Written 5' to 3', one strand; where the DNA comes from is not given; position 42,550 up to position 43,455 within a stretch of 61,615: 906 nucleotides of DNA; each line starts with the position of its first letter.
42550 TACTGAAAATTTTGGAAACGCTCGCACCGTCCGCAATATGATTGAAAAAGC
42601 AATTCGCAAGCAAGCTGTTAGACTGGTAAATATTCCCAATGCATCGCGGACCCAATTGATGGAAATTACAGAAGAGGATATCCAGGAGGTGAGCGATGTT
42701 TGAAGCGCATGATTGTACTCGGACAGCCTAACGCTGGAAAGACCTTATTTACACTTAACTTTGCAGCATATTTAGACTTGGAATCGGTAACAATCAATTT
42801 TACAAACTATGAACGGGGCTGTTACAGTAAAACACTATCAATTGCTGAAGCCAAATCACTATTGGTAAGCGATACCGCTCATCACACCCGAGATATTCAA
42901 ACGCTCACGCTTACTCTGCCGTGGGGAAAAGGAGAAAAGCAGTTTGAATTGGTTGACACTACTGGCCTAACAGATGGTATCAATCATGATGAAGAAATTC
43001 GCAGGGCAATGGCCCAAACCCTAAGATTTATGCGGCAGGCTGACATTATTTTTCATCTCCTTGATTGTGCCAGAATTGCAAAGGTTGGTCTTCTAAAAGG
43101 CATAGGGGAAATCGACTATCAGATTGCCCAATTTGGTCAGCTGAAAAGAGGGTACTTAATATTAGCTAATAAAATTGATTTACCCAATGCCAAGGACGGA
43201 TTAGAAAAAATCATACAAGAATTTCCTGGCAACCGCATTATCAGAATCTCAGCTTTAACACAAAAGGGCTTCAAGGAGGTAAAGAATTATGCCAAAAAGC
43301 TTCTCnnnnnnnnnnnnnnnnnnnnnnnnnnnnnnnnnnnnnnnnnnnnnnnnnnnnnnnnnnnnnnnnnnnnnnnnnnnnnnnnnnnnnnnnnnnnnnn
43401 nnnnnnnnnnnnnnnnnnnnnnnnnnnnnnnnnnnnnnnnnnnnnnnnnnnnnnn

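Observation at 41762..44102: Translationally coupled module of SpoVK-type AAA+ ATPase, a 200-aa GTPase, a 6-TM protein and a 79-aa membrane peptide, in the slot occupied by HflX in Bacillus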

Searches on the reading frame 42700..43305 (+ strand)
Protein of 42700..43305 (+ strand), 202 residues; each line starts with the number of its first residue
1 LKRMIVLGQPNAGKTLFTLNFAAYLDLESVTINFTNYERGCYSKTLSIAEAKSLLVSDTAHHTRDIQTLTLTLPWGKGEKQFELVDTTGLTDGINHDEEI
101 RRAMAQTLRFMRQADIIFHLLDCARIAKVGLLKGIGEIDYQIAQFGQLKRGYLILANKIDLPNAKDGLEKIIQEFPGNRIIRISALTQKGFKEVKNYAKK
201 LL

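Call 3: search_protein_families(library=pfam, proteins=[window:42700-43305:+], max_evalue=0.1)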
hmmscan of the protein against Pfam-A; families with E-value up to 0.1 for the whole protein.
window:42700-43305:+ (202 aa): 10 families
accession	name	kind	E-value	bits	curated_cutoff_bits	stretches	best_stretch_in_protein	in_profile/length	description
PF01926.29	MMR_HSR1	-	6.3e-12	46.1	21.9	1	53-158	23-113/113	50S ribosome-binding GTPase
PF00350.29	Dynamin_N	-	0.002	18.6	27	1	62-124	89-139/168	Dynamin family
PF10662.15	PduV-EutP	-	0.016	15.4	21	0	155-199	95-142/143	Ethanolamine utilisation - propanediol utilisation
PF00025.27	Arf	-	0.022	14.7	22.3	0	111-167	79-133/174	ADP-ribosylation factor family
PF24612.2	Ig_TgrO1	-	0.032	14.9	27.9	1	30-84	13-70/81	TgrO1-like, immunoglobulin-like domain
PF06745.19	ATPase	-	0.038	13.8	26.6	0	4-22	22-40/231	KaiC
PF07088.17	GvpD_P-loop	-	0.042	14.2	24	1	2-29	11-38/189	GvpD gas vesicle protein, P-loop domain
PF08438.16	YGR210-like_G4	-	0.047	14.6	24.7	0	156-187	2-32/108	Obg-like GTPase YGR210-like, G4 motif-containing domain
PF02421.24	FeoB_N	-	0.053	13.5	27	0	3-17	2-16/156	Ferrous iron transport protein B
PF00071.28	Ras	-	0.094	12.7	21.6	0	3-60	1-56/162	Ras family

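Call 4: search_protein_families(library=ncbifam, proteins=[window:42700-43305:+], max_evalue=0.1)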
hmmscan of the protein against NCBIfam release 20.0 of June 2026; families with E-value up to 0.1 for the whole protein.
window:42700-43305:+ (202 aa): 14 families
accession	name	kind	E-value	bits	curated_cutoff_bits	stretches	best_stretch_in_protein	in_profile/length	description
TIGR03594.1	GTPase_EngA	equivalog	4.6e-12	45.7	306.7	1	50-200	197-344/432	ribosome biogenesis GTPase Der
TIGR00231.1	small_GTP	domain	9.1e-10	38.5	42.5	1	4-198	6-162/164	GTP-binding protein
NF008955.0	PRK12297.1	equivalog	2.2e-09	36.7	406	1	80-201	207-327/429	GTPase ObgE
NF000908.1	PRK00089.1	equivalog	9.1e-09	35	237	1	54-200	29-165/291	GTPase Era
TIGR02729.1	Obg_CgtA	equivalog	4.6e-08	32.4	280.25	1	79-198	204-324/329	Obg family GTPase CgtA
TIGR03156.1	GTP_HflX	equivalog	7.5e-07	28.4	216.75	1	52-200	212-349/351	GTPase HflX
NF003661.0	PRK05291.1-3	equivalog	3.9e-06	26.5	380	1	54-196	242-364/448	tRNA uridine-5-carboxymethylaminomethyl(34) synthesis GTPase MnmE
NF008954.1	PRK12296.1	equivalog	8.9e-06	24.4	377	1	77-195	203-332/470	GTPase ObgE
NF008956.1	PRK12299.1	equivalog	1.5e-05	24.2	300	1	79-200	205-323/327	GTPase ObgE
TIGR00450.1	mnmE_trmE_thdF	equivalog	4.7e-05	22.7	252.6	1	55-166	236-333/446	tRNA uridine-5-carboxymethylaminomethyl(34) synthesis GTPase MnmE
TIGR03918.1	GTP_HydF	equivalog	0.00037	19.4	325.55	1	55-197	34-162/392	[FeFe] hydrogenase H-cluster maturation GTPase HydF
NF007171.0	PRK09602.1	subfamily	0.00049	19.1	387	1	148-193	217-261/397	YchF-related putative GTPase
TIGR03596.1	GTPase_YlqF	equivalog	0.00079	18.9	208.2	0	102-201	10-101/276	ribosome biogenesis GTPase YlqF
NF008280.0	PRK11058.1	equivalog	0.046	12.5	441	1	84-165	249-326/426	ribosome rescue GTPase HflX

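Call 5: find_homologous_proteins(query=window:42700-43305:+, max_evalue=0.001)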
Query window:42700-43305:+ (202 aa): 109 proteins with E <= 0.001 among 254 candidates.
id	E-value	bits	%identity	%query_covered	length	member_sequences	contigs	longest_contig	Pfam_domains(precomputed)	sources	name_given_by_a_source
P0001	3.2e-126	436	99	100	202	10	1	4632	PF01926.30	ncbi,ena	-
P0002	2.3e-96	339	77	100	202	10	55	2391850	PF01926.30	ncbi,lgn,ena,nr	ncbi:MAG: GTPase [Candidatus Wallacebacter cryptica]|nr:GTP-binding protein HSR1 [Bacillota bacteriu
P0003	9.0e-89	314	69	100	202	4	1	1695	PF01926.30,PF00350.30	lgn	-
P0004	1.1e-87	311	69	100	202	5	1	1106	PF01926.30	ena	-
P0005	2.8e-87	309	66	100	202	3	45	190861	PF01926.30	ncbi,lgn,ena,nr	ncbi:MAG TPA: GTP-binding protein HSR1 [Firmicutes bacterium]|nr:GTP-binding protein HSR1 [Bacillota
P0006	5.8e-86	305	67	100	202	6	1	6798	PF01926.30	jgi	-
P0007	7.0e-86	305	65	100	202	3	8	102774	PF01926.30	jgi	-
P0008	1.0e-85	304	68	100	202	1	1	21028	PF01926.30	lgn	-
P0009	1.5e-81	291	62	100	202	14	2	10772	PF01926.30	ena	-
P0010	6.3e-78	279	64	100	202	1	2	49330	PF01926.30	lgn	-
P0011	3.2e-77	277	62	99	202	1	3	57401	PF01926.30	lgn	-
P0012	5.9e-77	276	63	100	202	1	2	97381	PF01926.30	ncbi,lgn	-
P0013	3.5e-74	267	59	100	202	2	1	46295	PF01926.30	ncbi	-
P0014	1.4e-58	216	50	100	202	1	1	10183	PF01926.30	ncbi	-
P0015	3.3e-57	211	51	98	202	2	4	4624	PF01926.30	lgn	-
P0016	3.5e-57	211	50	98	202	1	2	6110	PF01926.30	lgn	-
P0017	1.3e-56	210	51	99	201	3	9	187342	PF01926.30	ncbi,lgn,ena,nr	ncbi:MAG: GTP-binding protein HSR1 [Firmicutes bacterium]|nr:GTP-binding protein HSR1 [Bacillota bac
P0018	1.4e-56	209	52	100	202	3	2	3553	PF01926.30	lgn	-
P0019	2.6e-56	209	51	99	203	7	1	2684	PF01926.30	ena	-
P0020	2.6e-56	208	50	100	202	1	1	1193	PF01926.30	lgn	-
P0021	4.7e-56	208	51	100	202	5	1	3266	PF01926.30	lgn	-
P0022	6.2e-56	207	48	100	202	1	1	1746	PF01926.30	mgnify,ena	mgnify:CR=1 FL=1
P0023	1.0e-55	207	49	100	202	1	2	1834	PF01926.30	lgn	-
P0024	1.5e-55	206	49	100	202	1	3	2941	PF01926.30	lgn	-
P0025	5.1e-55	204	49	99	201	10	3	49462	PF01926.30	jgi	jgi:50S ribosomal subunit-associated GTPase HflX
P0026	7.5e-55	204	49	100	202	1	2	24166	PF01926.30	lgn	-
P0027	1.3e-54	203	48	100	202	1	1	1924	PF01926.30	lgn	-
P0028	1.4e-54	203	72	64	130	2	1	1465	PF01926.30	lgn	-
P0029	2.6e-54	202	47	100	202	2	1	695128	PF01926.30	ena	-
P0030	3.0e-54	202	49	100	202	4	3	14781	PF01926.30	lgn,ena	-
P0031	3.5e-54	202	49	99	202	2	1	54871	PF01926.30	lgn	-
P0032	1.1e-53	200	49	96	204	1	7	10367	PF01926.30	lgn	-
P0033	1.3e-53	200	44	98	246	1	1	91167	PF01926.30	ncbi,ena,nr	ncbi:MAG TPA: GTP-binding protein HSR1 [Firmicutes bacterium]|nr:GTP-binding protein HSR1 [Bacillota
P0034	3.4e-53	198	50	98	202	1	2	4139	PF01926.30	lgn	-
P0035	3.5e-53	198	51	98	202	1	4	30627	PF01926.30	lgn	-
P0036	1.7e-52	196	47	100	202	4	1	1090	PF01926.30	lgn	-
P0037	2.5e-52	196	49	98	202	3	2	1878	PF01926.30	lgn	-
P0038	6.3e-52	194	47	98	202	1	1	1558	PF01926.30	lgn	-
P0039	6.6e-52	194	49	98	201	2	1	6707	PF01926.30,PF02421.25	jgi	-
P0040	1.3e-51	193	45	100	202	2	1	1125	PF01926.30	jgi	-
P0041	1.4e-51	193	48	96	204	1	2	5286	PF01926.30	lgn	-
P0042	1.9e-51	193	48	98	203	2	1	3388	PF01926.30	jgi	-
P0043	2.0e-51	193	48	100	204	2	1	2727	PF01926.30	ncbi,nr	ncbi:MAG TPA: GTPase [Limnochordia bacterium]|nr:GTPase [Limnochordia bacterium]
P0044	2.1e-51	193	49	98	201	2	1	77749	PF01926.30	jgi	-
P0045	9.8e-51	190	46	98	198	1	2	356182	PF01926.30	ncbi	-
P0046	1.0e-50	190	47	100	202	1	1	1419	PF01926.30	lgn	-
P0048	1.7e-50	190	50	91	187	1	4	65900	PF01926.30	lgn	-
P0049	4.2e-50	188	47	98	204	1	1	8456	PF01926.30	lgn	-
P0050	1.2e-49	187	46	100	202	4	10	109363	PF01926.30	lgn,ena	-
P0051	1.9e-49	186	50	91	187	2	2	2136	PF01926.30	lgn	-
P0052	2.3e-49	186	46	99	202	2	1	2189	PF01926.30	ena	-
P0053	3.5e-49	185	49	93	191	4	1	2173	PF01926.30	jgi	jgi:50S ribosomal subunit-associated GTPase HflX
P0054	1.4e-48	183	43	98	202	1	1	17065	PF01926.30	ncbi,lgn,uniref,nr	ncbi:GTPase [Thermosediminibacter litoriperuensis]|uniref:50S ribosome-binding GTPase n=1 Tax=Thermo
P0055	2.0e-48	183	44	99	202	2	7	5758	PF01926.30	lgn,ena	-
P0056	2.1e-48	183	47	100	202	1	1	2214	PF01926.30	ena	-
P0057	4.1e-48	182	48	97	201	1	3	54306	PF01926.30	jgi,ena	-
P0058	8.9e-48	181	48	91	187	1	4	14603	PF01926.30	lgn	-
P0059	2.6e-47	179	47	97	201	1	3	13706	PF01926.30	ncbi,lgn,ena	-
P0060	1.4e-46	177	45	99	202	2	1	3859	PF01926.30,PF02421.25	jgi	-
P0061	2.2e-46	176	47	99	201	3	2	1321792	PF01926.30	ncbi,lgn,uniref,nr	ncbi:GTPase domain-containing protein|uniref:50S ribosome-binding GTPase n=1 Tax=Dendrosporobacter q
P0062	2.8e-46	176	48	97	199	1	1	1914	PF01926.30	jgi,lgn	jgi:tRNA U34 5-carboxymethylaminomethyl modifying GTPase MnmE/TrmE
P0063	6.4e-46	175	47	97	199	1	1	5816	PF01926.30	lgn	-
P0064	8.1e-46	174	48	100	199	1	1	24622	PF01926.30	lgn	-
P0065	1.0e-45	174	45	100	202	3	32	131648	PF01926.30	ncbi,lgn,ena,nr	ncbi:MAG TPA: GTP-binding protein HSR1 [Firmicutes bacterium]|nr:GTP-binding protein HSR1 [Bacillota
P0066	5.4e-45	172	45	98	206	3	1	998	PF01926.30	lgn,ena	-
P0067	6.2e-45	171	43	98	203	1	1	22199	PF01926.30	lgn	-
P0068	8.9e-45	171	44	93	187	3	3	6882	PF01926.30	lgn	-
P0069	1.7e-44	170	46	99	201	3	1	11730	PF01926.30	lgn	-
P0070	2.4e-44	169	47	100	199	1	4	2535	PF01926.30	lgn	-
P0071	6.5e-44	168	45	97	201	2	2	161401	PF01926.30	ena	-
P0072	4.1e-43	165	45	97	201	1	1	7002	PF01926.30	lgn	-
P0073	8.4e-43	164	44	97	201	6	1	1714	PF01926.30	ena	-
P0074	2.8e-42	163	45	99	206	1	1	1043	PF01926.30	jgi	jgi:small GTP-binding protein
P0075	4.7e-42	162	45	97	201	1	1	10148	PF01926.30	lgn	-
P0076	6.3e-42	162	43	98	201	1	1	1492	PF01926.30,PF00071.29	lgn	-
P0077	7.1e-42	161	44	99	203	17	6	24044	PF01926.30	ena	-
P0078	1.9e-41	160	45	97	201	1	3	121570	PF01926.30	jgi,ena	-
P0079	2.6e-41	160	42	100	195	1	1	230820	PF01926.30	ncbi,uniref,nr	ncbi:GTPase domain-containing protein [Anaerophilus nitritogenes]|uniref:GTPase domain-containing pr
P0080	5.3e-41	159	43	98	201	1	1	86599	PF01926.30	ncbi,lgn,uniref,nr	ncbi:GTPase [Sporohalobacter salinus]|uniref:GTPase n=1 Tax=Sporohalobacter salinus TaxID=1494606 Re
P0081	8.5e-41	158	45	100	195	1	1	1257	PF01926.30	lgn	-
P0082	1.4e-40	157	40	100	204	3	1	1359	PF01926.30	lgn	-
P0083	1.6e-40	157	44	97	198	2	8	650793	PF01926.30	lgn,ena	-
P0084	1.7e-40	157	42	100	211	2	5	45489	PF01926.30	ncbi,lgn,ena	-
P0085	4.9e-40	155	43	99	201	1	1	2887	PF01926.30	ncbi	-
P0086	9.7e-40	154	43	98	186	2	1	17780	PF01926.30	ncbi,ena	-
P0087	2.3e-39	153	41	98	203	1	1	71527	PF01926.30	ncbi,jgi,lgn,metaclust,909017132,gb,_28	metaclust:\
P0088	2.5e-39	153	44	97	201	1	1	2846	PF01926.30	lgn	-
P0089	6.4e-39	152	44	97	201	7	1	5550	PF01926.30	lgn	-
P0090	4.2e-38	149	42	97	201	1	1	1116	PF01926.30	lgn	-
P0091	6.7e-38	148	41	100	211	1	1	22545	PF01926.30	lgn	-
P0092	5.5e-37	145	44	100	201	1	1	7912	PF01926.30,PF02421.25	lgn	-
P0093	1.9e-36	144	41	98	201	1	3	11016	PF01926.30,PF19975.6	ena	-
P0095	6.0e-36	142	40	100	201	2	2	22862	PF01926.30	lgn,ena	-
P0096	1.1e-35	141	42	98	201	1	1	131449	PF01926.30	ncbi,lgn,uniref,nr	ncbi:GTPase domain-containing protein [Selenihalanaerobacter shriftii]|uniref:Small GTP-binding prot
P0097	2.3e-35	140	40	96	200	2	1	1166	PF01926.30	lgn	-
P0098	3.3e-35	140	38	100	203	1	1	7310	PF01926.30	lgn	-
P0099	4.0e-35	139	38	98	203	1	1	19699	PF01926.30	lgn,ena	-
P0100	8.7e-35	138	39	98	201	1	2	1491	PF01926.30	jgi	jgi:small GTP-binding protein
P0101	2.1e-34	137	39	97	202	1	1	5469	PF01926.30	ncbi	-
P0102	3.2e-34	136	41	100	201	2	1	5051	PF01926.30,PF02421.25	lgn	-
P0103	8.0e-34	135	39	100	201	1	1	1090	PF01926.30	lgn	-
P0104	2.3e-33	134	39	97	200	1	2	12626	PF01926.30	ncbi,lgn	ncbi:MAG: GTPase domain-containing protein [bacterium]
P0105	4.6e-33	133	37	100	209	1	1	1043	PF01926.30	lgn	-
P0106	8.2e-33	132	38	100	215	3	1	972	PF01926.30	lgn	-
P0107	9.0e-33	132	38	100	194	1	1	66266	PF01926.30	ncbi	-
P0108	4.4e-32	129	37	100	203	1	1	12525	PF01926.30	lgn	-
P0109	6.9e-31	126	36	100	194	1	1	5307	PF01926.30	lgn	-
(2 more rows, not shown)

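Call 8: find_related_loci(query=A1, collection=genome_contigs, flank=6000)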
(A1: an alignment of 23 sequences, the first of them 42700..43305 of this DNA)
Query A1 (202 aa) in genome_contigs; peptide patterns used: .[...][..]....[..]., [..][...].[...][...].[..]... (x = any residue, [..] = any of these).
531 stretches matched a pattern; 240 encode a relative of the query (tblastn E <= 1e-3); the best 80 are kept; 80 distinct loci.
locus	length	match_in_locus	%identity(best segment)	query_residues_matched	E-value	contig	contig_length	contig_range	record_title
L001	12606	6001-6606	69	1-202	7e-97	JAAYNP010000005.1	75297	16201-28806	MAG: Bacillota bacterium isolate AS21ysBPME_219 8094_AS21, whole genome shotgun sequence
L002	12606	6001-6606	66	1-202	2e-95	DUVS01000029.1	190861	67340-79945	MAG TPA_asm: Bacillota bacterium isolate AS08sgBPME_46 204755_AS08, whole genome shotgun sequence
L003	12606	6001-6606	67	1-202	3e-94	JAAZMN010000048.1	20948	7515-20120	MAG: Bacillota bacterium isolate AS23ysBPME_69 39280_AS23, whole genome shotgun sequence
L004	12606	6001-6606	62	1-202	1e-89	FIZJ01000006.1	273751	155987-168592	uncultured Clostridia bacterium genome assembly, contig: 270, whole genome shotgun sequence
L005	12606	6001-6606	59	1-202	5e-82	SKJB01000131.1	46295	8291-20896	MAG: Limnochordia bacterium isolate CSBr16_88 CSBr16-234, whole genome shotgun sequence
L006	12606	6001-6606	60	1-202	1e-81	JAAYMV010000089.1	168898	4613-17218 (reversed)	MAG: Bacillota bacterium isolate AS20ysBPTH_50 67606_AS20, whole genome shotgun sequence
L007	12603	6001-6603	55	1-202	1e-75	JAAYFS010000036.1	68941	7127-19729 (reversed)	MAG: Bacillota bacterium isolate AS09scLD_10 253655_AS09, whole genome shotgun sequence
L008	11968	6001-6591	52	1-197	5e-68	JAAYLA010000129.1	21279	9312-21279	MAG: Bacillota bacterium isolate AS15tlH2ME_115 35900_AS15, whole genome shotgun sequence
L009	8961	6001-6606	49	1-202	5e-65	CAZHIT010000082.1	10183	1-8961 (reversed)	MAG TPA_asm: uncultured Candidatus Sumerlaeota bacterium isolate SRP263991_co1_510 genome assembly, contig: NODE_10785_l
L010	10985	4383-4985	51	1-200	5e-64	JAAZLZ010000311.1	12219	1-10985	MAG: Bacillota bacterium isolate AS23ysBPME_287 232271_AS23, whole genome shotgun sequence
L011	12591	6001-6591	50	1-197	8e-64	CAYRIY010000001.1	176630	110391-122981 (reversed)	MAG TPA_asm: uncultured Clostridia bacterium isolate SRP268622_co1_581 genome assembly, contig: NODE_63_length_176630_co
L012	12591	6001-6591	51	1-197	8e-63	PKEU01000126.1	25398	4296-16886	MAG: bacterium isolate RSA8 c_000000000391, whole genome shotgun sequence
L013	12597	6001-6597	50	1-200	1e-62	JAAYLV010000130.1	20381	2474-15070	MAG: Bacillota bacterium isolate AS20ysBPTH_116 102466_AS20, whole genome shotgun sequence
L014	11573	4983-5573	49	1-197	2e-62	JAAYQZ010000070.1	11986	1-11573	MAG: Bacillota bacterium isolate AS23ysBPME_124 96579_AS23, whole genome shotgun sequence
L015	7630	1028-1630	49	1-202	1e-61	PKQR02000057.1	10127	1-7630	MAG: Bacillota bacterium isolate ZC4RG06 NODE_6576_length_10127_cov_88.689138, whole genome shotgun sequence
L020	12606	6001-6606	49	1-202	2e-60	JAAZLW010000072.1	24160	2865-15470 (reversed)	MAG: Bacillota bacterium isolate AS23ysBPME_266 54120_AS23, whole genome shotgun sequence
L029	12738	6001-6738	43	1-202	5e-59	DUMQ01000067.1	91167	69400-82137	MAG TPA_asm: Bacillota bacterium isolate AS04akNAM_80 28856_AS04, whole genome shotgun sequence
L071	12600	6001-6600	41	1-200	2e-51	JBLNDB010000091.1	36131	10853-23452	MAG: Chloroflexota bacterium isolate MAG110 PRJNA950955_bin19_renamed_90, whole genome shotgun sequence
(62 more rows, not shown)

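Call 28: search_solved_structures(query=A1, max_evalue=0.001, show_alignments=2)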
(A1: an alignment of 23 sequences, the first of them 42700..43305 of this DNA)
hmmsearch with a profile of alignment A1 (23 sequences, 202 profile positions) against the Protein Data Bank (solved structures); distinct sequences matched with E-value up to 0.001: 34.
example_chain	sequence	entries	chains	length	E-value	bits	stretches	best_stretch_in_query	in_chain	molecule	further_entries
1lnz_A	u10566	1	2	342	1.3e-13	54.6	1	79-194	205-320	SPO0B-associated GTP-binding protein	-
3j8g_X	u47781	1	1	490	4.9e-10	42.9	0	71-190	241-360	GTPase Der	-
1mky_A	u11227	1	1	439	5.5e-10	42.7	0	80-185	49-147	Probable GTP-binding protein engA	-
1xzp_A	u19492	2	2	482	1e-08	38.6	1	82-199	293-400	Probable tRNA modification GTPase trmE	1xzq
7odt_t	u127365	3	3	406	1.5e-08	38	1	77-189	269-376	Mitochondrial ribosome-associated GTPase 2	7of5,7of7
7o9k_G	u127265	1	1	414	1.6e-08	38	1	77-189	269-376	Mitochondrial ribosome-associated GTPase 2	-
7am2_BU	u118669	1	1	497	4.2e-08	36.6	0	72-166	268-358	GTPase Der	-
8vkw_4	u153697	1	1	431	7.5e-08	35.8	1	80-195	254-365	GTPase HflX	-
8vio_4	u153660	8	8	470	9.4e-08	35.4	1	80-194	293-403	GTPase HflX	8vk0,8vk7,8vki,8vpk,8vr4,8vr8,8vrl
8kab_h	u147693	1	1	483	1e-07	35.3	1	80-194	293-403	GTPase HflX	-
7aoi_XL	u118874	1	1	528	1e-07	35.3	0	138-192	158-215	GTP-binding protein, putative,mt-EngA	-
6yxx_EA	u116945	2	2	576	1.6e-07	34.7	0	138-192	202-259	mt-EngA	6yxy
5dn8_A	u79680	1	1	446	7.8e-07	32.4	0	71-143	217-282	GTPase Der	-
2dyk_A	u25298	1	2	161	1.7e-06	31.3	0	56-200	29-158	GTP-binding protein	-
7oi6_y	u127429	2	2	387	2.6e-06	30.7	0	80-177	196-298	GTP-binding protein 10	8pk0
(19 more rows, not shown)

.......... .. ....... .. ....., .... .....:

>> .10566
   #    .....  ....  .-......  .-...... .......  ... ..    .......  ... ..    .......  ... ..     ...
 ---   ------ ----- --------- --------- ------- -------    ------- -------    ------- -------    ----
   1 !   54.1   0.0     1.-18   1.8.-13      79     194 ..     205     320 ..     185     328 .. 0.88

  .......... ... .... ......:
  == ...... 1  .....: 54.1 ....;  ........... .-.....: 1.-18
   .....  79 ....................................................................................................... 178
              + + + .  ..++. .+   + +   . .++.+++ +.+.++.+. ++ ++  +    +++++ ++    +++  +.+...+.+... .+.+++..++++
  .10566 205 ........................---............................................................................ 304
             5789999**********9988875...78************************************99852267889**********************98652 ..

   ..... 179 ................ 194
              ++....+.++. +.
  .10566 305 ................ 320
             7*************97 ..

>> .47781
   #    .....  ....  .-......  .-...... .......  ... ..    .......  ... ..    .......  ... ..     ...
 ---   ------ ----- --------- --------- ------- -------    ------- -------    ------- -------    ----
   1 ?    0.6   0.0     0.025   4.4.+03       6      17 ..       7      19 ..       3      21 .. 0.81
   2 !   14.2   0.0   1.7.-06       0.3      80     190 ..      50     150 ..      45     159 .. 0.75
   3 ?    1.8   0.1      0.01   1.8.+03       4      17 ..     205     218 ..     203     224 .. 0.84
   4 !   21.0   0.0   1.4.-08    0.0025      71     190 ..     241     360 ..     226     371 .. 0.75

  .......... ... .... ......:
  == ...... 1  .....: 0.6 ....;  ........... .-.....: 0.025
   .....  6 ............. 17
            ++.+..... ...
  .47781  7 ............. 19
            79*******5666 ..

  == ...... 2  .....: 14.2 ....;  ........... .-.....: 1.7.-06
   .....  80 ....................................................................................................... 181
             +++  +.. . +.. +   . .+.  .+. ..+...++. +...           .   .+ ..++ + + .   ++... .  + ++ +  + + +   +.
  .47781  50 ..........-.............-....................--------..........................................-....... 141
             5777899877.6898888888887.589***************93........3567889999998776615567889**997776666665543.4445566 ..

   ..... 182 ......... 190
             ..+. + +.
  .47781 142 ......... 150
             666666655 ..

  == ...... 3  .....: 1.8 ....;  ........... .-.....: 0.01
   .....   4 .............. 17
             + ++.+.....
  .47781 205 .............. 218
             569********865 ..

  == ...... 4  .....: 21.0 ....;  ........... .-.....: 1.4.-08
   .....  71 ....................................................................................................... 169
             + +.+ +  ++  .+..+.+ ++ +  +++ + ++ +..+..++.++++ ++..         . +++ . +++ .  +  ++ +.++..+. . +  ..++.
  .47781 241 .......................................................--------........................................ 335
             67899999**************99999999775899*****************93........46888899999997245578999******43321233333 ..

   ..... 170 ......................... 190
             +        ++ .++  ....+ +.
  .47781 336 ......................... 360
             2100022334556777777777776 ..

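Call 40: predict_structure(alignment_id=A1)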
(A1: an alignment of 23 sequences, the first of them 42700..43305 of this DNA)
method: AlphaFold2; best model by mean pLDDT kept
length: 202 residues; sequences in the alignment: 23
mean_pLDDT: 93.8   pTM: 0.91
mean pLDDT of the five models: 93.8, 93.4, 90.9, 89.5, 86.8
residues with pLDDT >= 90: 170; 70-90: 32; 50-70: 0; < 50: 0
segments of 3 or more residues with pLDDT < 50: none
pLDDT, mean of each block of 10 residues (from residue 1): 96 97 97 90 96 91 89 90 95 89 91 95 96 91 91 98 97 95 98 96 92
secondary structure, 60 per line:
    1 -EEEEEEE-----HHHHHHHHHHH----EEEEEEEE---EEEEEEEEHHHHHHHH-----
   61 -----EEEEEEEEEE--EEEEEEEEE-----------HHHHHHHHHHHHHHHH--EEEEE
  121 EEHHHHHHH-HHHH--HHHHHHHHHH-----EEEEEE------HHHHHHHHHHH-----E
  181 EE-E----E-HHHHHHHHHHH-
elements in order: E2-8 H14-24 E29-36 E40-47 H48-55 E66-75 E78-86 H98-113 E116-122 H123-129 H131-134 H137-146 E152-157 H164-174 E180-182 H191-201
